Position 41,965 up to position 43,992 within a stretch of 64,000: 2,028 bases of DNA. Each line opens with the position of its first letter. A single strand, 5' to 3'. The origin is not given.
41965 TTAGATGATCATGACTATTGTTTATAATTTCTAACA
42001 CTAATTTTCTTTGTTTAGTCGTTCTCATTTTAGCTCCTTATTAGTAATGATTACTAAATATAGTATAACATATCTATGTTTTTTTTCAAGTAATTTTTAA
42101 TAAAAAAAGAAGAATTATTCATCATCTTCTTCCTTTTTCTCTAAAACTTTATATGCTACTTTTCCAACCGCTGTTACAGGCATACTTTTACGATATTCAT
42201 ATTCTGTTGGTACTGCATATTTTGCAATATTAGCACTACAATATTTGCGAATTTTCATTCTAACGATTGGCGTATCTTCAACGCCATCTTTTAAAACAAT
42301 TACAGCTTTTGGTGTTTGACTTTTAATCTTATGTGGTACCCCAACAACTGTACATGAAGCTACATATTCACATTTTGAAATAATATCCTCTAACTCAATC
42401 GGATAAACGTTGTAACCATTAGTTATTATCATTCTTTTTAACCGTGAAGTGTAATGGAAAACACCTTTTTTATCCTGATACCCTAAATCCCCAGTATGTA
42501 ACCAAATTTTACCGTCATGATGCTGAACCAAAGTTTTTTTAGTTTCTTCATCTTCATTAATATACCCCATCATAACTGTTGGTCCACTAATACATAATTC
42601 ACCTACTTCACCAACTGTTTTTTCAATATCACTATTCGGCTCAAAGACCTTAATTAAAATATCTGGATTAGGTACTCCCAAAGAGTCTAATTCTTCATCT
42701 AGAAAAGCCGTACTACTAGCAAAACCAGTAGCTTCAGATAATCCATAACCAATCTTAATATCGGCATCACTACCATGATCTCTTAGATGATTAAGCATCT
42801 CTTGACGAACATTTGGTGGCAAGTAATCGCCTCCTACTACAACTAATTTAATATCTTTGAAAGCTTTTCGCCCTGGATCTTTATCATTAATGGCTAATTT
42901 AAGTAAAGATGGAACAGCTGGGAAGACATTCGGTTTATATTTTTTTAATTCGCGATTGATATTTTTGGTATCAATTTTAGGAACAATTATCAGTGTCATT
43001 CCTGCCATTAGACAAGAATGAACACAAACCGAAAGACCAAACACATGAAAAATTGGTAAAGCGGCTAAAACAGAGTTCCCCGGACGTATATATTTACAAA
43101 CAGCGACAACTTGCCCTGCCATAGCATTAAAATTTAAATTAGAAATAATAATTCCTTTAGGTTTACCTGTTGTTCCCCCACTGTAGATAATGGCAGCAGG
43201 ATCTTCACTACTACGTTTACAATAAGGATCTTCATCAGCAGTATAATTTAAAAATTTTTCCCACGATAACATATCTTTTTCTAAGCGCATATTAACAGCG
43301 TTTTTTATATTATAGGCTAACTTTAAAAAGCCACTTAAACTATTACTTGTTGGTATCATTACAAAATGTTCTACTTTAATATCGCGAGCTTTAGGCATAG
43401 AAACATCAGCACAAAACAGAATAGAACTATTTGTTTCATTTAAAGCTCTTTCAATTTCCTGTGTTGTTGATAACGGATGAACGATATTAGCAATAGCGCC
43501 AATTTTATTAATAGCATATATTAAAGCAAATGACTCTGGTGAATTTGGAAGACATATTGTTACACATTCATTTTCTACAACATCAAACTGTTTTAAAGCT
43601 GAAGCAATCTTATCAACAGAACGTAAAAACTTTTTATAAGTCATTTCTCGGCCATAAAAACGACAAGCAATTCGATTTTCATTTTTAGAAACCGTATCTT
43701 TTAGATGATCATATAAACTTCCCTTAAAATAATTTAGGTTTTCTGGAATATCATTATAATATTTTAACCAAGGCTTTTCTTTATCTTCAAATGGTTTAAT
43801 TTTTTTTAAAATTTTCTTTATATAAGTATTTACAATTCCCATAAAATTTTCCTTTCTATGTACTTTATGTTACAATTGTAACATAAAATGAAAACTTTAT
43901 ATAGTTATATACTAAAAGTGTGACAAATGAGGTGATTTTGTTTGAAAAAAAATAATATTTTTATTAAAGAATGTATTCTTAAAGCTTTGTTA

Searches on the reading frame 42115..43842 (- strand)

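Call 51: search_protein_families(library=pfam, proteins=[window:42115-43842:-], max_evalue=0.01)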
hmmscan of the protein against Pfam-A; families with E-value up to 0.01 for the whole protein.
window:42115-43842:- (575 aa): 2 families
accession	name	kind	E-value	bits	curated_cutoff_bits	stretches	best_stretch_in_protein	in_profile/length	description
PF00501.34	AMP-binding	-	1.3e-72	245.2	29.9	1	48-427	2-383/384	AMP-binding enzyme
PF13193.12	AMP-binding_C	-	1.4e-15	58.4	24.5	1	483-561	1-76/76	AMP-binding enzyme C-terminal domain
